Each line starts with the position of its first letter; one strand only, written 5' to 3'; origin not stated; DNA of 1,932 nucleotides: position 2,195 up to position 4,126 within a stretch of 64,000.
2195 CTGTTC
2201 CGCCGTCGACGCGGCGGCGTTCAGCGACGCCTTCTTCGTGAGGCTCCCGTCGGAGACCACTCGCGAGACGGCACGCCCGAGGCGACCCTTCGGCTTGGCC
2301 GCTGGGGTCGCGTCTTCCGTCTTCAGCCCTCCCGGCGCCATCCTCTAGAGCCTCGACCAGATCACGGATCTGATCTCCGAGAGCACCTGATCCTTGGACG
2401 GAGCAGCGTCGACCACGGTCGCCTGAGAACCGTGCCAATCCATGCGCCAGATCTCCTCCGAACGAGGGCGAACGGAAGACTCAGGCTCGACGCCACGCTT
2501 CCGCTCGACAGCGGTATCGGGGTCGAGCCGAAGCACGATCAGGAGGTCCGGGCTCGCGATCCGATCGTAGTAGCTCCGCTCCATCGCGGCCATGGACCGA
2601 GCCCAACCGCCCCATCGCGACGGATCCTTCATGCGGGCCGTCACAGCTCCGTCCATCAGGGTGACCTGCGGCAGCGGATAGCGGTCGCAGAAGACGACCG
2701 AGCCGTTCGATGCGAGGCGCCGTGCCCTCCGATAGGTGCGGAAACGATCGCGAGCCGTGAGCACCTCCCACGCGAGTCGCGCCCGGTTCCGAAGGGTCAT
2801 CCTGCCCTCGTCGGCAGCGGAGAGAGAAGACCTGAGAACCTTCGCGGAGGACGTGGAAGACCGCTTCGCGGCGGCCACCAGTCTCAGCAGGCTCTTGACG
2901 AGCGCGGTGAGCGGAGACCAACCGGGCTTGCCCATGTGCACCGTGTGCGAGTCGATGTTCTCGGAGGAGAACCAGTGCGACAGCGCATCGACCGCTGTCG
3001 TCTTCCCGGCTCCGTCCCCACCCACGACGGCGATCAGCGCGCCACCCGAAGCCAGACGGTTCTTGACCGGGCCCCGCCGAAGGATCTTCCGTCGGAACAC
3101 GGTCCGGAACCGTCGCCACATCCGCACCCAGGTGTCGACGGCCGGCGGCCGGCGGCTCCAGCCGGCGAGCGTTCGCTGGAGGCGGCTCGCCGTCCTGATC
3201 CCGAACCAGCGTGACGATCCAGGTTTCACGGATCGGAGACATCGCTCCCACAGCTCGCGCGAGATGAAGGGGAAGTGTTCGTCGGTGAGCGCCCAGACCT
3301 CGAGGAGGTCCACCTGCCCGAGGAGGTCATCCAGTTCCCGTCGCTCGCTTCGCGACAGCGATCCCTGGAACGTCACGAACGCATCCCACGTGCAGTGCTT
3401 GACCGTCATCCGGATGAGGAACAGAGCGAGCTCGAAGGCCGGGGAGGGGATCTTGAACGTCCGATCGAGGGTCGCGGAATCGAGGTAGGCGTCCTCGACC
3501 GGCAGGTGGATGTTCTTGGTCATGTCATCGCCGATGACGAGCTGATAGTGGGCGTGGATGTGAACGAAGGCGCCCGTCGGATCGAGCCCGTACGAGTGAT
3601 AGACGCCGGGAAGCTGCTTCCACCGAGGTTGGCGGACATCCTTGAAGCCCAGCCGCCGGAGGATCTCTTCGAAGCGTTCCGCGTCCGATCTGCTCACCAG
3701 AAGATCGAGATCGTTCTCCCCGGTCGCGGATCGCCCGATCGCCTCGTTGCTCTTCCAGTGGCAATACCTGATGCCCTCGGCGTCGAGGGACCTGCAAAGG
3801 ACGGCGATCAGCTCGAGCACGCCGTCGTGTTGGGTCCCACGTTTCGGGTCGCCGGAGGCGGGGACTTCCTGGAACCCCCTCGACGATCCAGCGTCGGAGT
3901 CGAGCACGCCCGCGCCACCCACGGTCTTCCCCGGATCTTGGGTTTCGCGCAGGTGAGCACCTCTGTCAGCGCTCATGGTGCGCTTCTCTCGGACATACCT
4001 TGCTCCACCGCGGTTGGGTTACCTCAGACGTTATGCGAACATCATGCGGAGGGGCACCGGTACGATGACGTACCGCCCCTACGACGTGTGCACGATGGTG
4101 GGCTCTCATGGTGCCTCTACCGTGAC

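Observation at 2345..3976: Nucleotidyltransferase-like + thymidylate-kinase-like fusion protein embedded in a polysaccharide export locus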

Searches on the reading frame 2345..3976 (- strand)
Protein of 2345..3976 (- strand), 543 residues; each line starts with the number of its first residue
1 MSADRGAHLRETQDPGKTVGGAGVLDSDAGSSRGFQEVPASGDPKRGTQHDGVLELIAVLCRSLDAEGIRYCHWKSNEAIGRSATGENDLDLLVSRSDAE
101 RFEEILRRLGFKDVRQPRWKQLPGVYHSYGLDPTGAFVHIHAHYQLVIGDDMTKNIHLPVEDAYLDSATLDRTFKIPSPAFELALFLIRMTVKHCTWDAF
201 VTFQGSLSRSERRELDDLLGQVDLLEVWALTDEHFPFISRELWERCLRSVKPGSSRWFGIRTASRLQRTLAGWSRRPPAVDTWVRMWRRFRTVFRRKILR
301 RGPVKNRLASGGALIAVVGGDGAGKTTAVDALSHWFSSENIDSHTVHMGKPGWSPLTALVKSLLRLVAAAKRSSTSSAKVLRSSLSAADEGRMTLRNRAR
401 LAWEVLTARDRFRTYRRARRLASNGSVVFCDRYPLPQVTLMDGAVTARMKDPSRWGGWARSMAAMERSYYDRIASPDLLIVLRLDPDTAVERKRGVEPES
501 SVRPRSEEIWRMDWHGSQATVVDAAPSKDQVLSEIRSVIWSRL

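Call 3: search_protein_families(library=pfam, proteins=[window:2345-3976:-], max_evalue=1)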
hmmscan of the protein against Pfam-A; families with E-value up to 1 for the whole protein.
window:2345-3976:- (543 aa): 10 families
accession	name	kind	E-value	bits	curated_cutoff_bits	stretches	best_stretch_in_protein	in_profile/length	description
PF02223.23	Thymidylate_kin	-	1.3e-05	25.4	27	1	319-365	3-47/185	Thymidylate kinase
PF13521.12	AAA_28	-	0.0001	23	27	1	315-336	2-23/164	AAA domain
PF14907.12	NTP_transf_5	-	0.00012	22.2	31.2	1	88-195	95-195/249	Uncharacterised nucleotidyltransferase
PF13401.12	AAA_22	-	0.00031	21.5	27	1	311-381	4-72/130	AAA domain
PF13191.12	AAA_16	-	0.005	17.8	32.6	1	307-403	18-118/167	AAA ATPase domain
PF13555.12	AAA_29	-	0.011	15.9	27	1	312-336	23-46/61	P-loop containing region of AAA domain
PF13604.12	AAA_30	-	0.013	15.7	27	1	305-347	11-47/191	AAA domain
PF03029.23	ATP_bind_1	-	0.013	15.7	27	1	317-347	1-31/240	Conserved hypothetical ATP binding protein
PF00005.33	ABC_tran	-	0.022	15.8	25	1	312-337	11-36/137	ABC transporter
PF00448.28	SRP54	-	0.15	12.1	22.7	1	314-341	3-30/196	SRP54-type protein, GTPase domain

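Call 4: search_protein_families(library=ncbifam, proteins=[window:2345-3976:-], max_evalue=1)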
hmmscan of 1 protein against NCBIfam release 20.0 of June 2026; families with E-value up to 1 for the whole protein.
window:2345-3976:- (543 aa): 12 families
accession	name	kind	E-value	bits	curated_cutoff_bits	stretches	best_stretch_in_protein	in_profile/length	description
TIGR00041.1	DTMP_kinase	equivalog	1.4e-06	28.2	83.25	1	312-365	4-55/196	dTMP kinase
NF005923.0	PRK07933.1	equivalog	3.3e-06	26.6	193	2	314-367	2-55/213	dTMP kinase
TIGR00955.1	3a01204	subfamily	0.0018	17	736.35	1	309-335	48-74/617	pigment precursor permease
NF010068.0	PRK13548.1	equivalog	0.019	14.1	261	1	310-339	29-58/261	heme ABC transporter ATP-binding protein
NF010341.0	PRK13768.1-3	equivalog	0.026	14.1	355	1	315-348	5-38/257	GTPase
TIGR03499.1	FlhF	equivalog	0.057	13.4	174.15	1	285-337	172-223/286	flagellar biosynthesis GTPase FlhF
NF011997.0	PRK15453.1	equivalog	0.059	12.7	362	1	314-347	7-40/290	phosphoribulokinase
NF007082.0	PRK09536.1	equivalog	0.11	11.5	537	1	310-335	27-52/402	corrinoid ABC transporter ATPase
NF010178.0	PRK13657.1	equivalog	0.13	10.6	733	1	310-338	359-387/588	glucan ABC transporter ATP-binding protein/ permease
NF000017.1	linco_LnuD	exception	0.24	11.4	325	1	74-114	27-67/164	lincosamide nucleotidyltransferase Lnu(D)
TIGR02315.1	ABC_phnC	equivalog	0.26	10.7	266.1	0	311-334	27-50/243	phosphonate ABC transporter ATP-binding protein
NF045513.1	HepA_fam_ABC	equivalog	0.29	9.5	725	1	312-337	400-425/610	heterocyst formation ABC transporter subunit HepA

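Call 5: search_solved_structures(query=window:2345-3976:-, max_evalue=10, show_alignments=3)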
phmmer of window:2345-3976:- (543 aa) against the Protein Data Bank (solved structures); distinct sequences matched with E-value up to 10: 16.
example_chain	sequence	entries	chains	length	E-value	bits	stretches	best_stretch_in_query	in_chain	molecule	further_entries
3lv8_A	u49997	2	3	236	0.028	16.3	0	312-364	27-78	Thymidylate kinase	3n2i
4g1u_C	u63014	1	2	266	0.055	15.3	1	308-365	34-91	Hemin import ATP-binding protein HmuV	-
7fc9_A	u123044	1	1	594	0.084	14.7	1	310-423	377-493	Probable ATP-dependent transporter ycf16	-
7vr5_A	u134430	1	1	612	0.088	14.7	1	310-423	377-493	Probable ATP-dependent transporter ycf16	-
3wme_A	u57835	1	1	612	0.088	14.7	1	310-423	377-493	ATP-binding cassette, sub-family B, member 1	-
6a6m_A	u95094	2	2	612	0.088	14.7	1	310-423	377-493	ATP-binding cassette, sub-family B, member 1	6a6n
7dqv_A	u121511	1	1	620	0.09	14.6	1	310-423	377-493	Probable ATP-dependent transporter ycf16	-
3wmf_A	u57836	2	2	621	0.091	14.6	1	310-423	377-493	ATP-binding cassette, sub-family B, member 1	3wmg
2oez_A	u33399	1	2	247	0.81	11.5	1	55-140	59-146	UPF0289 protein VP2528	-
8vow_A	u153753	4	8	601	1.9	10.2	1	290-342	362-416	ABC-type bacteriocin transporter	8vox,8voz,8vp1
6cy1_A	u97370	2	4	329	2.1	10.1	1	314-341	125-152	Signal recognition particle receptor FtsY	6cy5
6v9z_A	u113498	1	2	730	2.5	9.8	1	290-342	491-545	ABC-type bacteriocin transporter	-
4ry2_A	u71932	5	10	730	2.5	9.8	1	290-342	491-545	ABC-type bacteriocin transporter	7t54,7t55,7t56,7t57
4s0f_A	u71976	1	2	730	2.5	9.8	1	290-342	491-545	ABC-type bacteriocin transporter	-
8vp9_A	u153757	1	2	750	2.6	9.8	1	290-342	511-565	ABC-type bacteriocin transporter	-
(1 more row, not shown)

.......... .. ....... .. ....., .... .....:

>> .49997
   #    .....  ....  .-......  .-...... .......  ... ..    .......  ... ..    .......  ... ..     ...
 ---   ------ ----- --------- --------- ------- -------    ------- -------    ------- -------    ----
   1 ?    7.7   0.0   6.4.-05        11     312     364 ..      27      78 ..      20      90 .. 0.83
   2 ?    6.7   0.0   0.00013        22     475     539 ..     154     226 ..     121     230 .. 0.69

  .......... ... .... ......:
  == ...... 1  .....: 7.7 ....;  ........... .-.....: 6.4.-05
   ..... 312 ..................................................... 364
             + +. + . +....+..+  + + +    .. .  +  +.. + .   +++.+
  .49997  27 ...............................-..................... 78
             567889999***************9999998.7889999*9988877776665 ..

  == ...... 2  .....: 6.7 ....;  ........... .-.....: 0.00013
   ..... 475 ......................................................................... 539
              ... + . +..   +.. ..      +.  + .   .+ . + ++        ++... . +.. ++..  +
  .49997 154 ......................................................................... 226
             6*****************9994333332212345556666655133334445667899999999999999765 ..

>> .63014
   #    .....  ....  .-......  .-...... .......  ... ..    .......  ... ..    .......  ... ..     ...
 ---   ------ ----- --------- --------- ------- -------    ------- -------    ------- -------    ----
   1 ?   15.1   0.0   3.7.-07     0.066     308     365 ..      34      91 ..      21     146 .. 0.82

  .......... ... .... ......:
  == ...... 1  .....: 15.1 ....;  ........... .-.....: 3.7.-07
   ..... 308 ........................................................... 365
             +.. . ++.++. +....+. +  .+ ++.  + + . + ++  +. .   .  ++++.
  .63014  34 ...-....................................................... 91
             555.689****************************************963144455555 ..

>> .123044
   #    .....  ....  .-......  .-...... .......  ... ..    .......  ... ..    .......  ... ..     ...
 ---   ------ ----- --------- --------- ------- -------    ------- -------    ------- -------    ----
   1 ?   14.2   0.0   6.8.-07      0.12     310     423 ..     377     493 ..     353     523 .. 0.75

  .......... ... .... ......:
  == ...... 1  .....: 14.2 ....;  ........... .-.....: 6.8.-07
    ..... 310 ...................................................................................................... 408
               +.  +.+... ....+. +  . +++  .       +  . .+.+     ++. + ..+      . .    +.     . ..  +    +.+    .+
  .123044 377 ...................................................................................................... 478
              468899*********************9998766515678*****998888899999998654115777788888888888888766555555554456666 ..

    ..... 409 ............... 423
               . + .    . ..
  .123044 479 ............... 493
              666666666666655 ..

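Call 6: find_homologous_proteins(query=window:2345-3976:-, max_evalue=0.001)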
Query window:2345-3976:- (543 aa): 1835 proteins with E <= 0.001 among 8000 candidates; the best 120 are listed.
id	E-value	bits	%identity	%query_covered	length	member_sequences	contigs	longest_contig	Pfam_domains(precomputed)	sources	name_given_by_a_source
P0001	0.0e+0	1230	100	100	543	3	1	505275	PF02223.24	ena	-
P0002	0.0e+0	1154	94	100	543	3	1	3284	PF14907.13,PF02223.24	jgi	jgi:thymidylate kinase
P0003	0.0e+0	1149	93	100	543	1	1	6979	PF02223.24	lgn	-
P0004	0.0e+0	1148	94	100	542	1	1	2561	PF02223.24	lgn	-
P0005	0.0e+0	1148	93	100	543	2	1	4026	PF14907.13,PF02223.24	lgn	-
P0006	0.0e+0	1145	93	100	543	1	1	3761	PF02223.24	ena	-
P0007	0.0e+0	1132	92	100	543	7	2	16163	PF02223.24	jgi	-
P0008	0.0e+0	1132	92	100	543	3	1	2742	PF02223.24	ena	-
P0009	0.0e+0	1131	92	100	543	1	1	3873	PF02223.24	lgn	-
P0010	0.0e+0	1063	90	96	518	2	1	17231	PF02223.24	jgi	jgi:thymidylate kinase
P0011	0.0e+0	1053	86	100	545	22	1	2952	PF02223.24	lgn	-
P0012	3.2e-295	998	83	100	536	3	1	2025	PF14907.13,PF02223.24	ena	-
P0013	7.5e-295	997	81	100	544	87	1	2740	PF02223.24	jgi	jgi:thymidylate kinase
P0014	2.1e-294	995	81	100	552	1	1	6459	PF02223.24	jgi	jgi:thymidylate kinase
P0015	4.9e-293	991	82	100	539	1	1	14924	PF02223.24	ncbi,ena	-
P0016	1.6e-291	986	80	100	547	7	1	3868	PF02223.24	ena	-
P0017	3.0e-288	975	79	100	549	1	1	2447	PF02223.24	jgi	jgi:thymidylate kinase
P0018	5.6e-285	964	81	100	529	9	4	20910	PF02223.24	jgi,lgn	jgi:thymidylate kinase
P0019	9.5e-285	963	78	100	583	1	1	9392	PF14907.13,PF02223.24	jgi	jgi:thymidylate kinase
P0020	2.0e-284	962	80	100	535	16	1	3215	PF02223.24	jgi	jgi:thymidylate kinase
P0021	1.1e-283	960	80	100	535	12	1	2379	PF02223.24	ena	-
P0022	1.3e-283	960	79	100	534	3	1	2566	PF02223.24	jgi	-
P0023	7.0e-283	957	86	90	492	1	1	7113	PF02223.24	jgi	-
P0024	1.4e-281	953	79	100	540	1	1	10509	PF02223.24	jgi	jgi:thymidylate kinase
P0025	7.3e-281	951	79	100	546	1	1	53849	PF02223.24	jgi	jgi:thymidylate kinase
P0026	3.4e-280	948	79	99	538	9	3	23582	PF02223.24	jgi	jgi:thymidylate kinase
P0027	3.3e-278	942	79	99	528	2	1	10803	PF02223.24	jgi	jgi:thymidylate kinase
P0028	7.9e-278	941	78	99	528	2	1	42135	PF02223.24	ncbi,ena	-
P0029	2.6e-277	939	82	91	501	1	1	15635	PF02223.24,PF13521.13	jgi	jgi:thymidylate kinase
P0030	9.8e-277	937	78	99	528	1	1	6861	PF02223.24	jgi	jgi:thymidylate kinase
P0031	1.2e-275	933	78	99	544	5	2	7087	PF02223.24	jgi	jgi:thymidylate kinase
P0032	1.4e-275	933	80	93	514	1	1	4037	PF02223.24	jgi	jgi:thymidylate kinase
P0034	2.8e-274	929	81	93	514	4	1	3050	PF02223.24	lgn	-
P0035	4.2e-274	928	77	99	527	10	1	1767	PF02223.24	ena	-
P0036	2.7e-273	926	77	100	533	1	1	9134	PF02223.24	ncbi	-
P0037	6.8e-267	905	76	97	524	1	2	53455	PF02223.24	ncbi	ncbi:MAG: hypothetical protein ACRDG8_02850 [Actinomycetota bacterium]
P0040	3.6e-256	869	71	100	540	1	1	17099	PF02223.24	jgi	jgi:thymidylate kinase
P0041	3.1e-246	836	69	100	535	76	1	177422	-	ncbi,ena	-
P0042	3.2e-229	780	65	100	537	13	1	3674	PF02223.24,PF13521.13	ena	-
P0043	3.8e-221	754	66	92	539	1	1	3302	PF02223.24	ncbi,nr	ncbi:MAG TPA: hypothetical protein VFQ40_05005 [Actinomycetota bacterium]|nr:hypothetical protein [A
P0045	5.0e-220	750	66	95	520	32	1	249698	-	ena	-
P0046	8.5e-220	749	64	95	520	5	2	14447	PF14907.13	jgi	jgi:thymidylate kinase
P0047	1.2e-218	745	65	97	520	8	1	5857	PF14907.13,PF02223.24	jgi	jgi:thymidylate kinase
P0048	1.8e-218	745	65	95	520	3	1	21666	PF02223.24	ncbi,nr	ncbi:MAG: hypothetical protein M3P43_11370 [Actinomycetota bacterium]|nr:hypothetical protein [Actin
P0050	5.7e-217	740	66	95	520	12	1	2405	PF14907.13,PF02223.24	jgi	-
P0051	9.4e-217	739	65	95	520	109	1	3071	PF14907.13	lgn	-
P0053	1.0e-214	732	66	91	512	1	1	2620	PF02223.24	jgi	jgi:thymidylate kinase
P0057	1.5e-212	725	64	91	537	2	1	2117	PF02223.24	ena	-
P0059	1.8e-208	712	61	98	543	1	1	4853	PF02223.24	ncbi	-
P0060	2.5e-207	708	61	100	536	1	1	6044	PF02223.24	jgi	jgi:thymidylate kinase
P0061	5.4e-207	707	64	93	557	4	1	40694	PF02223.24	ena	-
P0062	2.5e-205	701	63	93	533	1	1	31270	PF02223.24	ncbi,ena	-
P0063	3.7e-204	698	62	95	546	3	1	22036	PF14907.13,PF02223.24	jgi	jgi:thymidylate kinase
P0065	2.1e-203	695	63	90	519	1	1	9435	PF14907.13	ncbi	-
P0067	1.7e-199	682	60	97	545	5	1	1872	PF14907.13,PF02223.24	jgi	jgi:thymidylate kinase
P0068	1.8e-199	682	64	91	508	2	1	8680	PF14907.13,PF02223.24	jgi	jgi:thymidylate kinase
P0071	3.3e-197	675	57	100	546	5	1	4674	PF02223.24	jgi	jgi:thymidylate kinase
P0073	6.9e-195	667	62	90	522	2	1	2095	PF14907.13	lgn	-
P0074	3.7e-194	664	61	91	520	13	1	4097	PF14907.13,PF02223.24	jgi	jgi:thymidylate kinase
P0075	3.8e-194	664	59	96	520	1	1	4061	PF14907.13,PF02223.24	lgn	-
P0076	3.0e-193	662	79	68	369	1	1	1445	PF02223.24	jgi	jgi:thymidylate kinase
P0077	6.7e-192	657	58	100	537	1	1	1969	PF02223.24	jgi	jgi:thymidylate kinase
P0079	1.9e-190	652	56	95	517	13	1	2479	PF14907.13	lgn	-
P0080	5.2e-190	651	58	93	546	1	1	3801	PF14907.13,PF02223.24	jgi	jgi:thymidylate kinase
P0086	4.4e-185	635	56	96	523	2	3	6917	PF02223.24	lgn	-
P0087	8.5e-185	634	60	91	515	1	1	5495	PF02223.24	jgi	jgi:thymidylate kinase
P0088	1.7e-182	626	59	91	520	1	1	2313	PF14907.13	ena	-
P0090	2.8e-182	625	58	90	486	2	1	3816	PF14907.13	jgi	jgi:thymidylate kinase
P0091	1.2e-181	623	57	95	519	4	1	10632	PF02223.24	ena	-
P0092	2.3e-178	612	56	94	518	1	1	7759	PF02223.24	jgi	jgi:thymidylate kinase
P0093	2.0e-177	609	57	92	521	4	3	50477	PF14907.13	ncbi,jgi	-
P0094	3.5e-175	602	56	90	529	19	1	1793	PF02223.24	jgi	jgi:thymidylate kinase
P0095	2.2e-174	599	57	90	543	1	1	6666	PF02223.24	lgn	-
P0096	1.6e-173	596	57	89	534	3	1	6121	PF02223.24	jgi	jgi:thymidylate kinase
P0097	1.7e-173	596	53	97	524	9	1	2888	PF02223.24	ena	-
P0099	1.1e-170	587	55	91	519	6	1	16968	PF14907.13,PF02223.24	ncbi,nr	ncbi:MAG TPA: hypothetical protein VLE71_03255 [Actinomycetota bacterium]|nr:hypothetical protein [A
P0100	2.5e-170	586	56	90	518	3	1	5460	PF14907.13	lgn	-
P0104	1.7e-166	573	54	90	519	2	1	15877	PF14907.13,PF02223.24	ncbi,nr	ncbi:MAG TPA: nucleotidyltransferase family protein [Actinomycetota bacterium]|nr:nucleotidyltransfe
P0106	2.2e-162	560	54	91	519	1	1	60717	PF14907.13,PF02223.24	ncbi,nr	ncbi:MAG TPA: hypothetical protein VNP94_10175 [Actinomycetota bacterium]|nr:hypothetical protein [A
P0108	2.6e-161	556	54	90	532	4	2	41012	PF02223.24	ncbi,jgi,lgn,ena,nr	ncbi:MAG TPA: hypothetical protein VEM93_05975 [Actinomycetota bacterium]|nr:hypothetical protein [A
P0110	9.0e-160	551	54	90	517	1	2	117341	-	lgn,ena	-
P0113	2.7e-157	543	51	93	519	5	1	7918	PF02223.24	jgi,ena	-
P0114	1.4e-156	541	53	90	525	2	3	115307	PF02223.24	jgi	jgi:thymidylate kinase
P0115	4.3e-155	536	51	95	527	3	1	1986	PF02223.24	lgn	-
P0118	1.0e-153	531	52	91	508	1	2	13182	PF02223.24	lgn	-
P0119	1.4e-153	531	51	93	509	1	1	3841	PF14907.13,PF02223.24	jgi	jgi:thymidylate kinase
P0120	4.1e-153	529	49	98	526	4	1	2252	PF14907.13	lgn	-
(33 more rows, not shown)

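Call 7: search_protein_families(library=padloc, proteins=[window:2345-3976:-], max_evalue=1)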
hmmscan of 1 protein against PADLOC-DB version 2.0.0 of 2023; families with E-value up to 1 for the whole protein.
window:2345-3976:- (543 aa): 2 families
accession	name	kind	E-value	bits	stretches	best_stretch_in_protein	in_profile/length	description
PDLC04690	PDC-M51B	-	0.0086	13.8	0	314-339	4-29/191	-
PDLC00090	GajA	-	0.031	10.9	1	314-340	26-52/659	AAA ATPase domain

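Call 21: predict_structure(alignment_id=A1)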
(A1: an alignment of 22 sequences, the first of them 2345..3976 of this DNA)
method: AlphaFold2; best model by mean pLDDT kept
length: 543 residues; sequences in the alignment: 22
mean_pLDDT: 81.3   pTM: 0.76
mean pLDDT of the five models: 81.3, 81.3, 80.5, 80.5, 78.0
residues with pLDDT >= 90: 255; 70-90: 192; 50-70: 46; < 50: 50
segments of 3 or more residues with pLDDT < 50: 1-50
pLDDT, mean of each block of 10 residues (from residue 1): 27 27 26 26 32 90 96 83 88 95 97 89 88 92 87 81 93 90 93 89 86 92 93 93 96 92 94 86 84 84 86 93 91 92 88 78 72 56 56 70 87 93 94 82 65 71 87 93 94 89 89 88 93 94 91
secondary structure, 60 per line:
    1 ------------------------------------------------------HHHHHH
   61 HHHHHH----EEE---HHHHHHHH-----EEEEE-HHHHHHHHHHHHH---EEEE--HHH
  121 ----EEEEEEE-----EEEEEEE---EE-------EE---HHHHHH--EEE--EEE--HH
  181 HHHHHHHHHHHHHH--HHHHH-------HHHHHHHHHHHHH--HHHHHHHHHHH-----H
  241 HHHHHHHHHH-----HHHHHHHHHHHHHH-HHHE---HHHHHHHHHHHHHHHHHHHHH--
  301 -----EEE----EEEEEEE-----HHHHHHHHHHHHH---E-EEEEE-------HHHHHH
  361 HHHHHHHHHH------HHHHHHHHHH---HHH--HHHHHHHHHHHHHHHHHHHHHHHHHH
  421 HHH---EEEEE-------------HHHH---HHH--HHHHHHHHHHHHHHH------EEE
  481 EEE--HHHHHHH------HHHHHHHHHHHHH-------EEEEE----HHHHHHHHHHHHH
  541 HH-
elements in order: H55-66 E71-73 H77-84 E90-94 H96-108 E112-115 E125-131 E137-143 H161-166 E169-171 E174-176 H179-194 H197-201 H209-221 H224-234 H240-250 H256-269 H278-298 E306-308 E313-319 H325-337 E343-347 H355-370 H377-386 H395-423 E427-431 H445-448 H457-471 E478-483 H486-492 H499-511 E519-523 H528-542
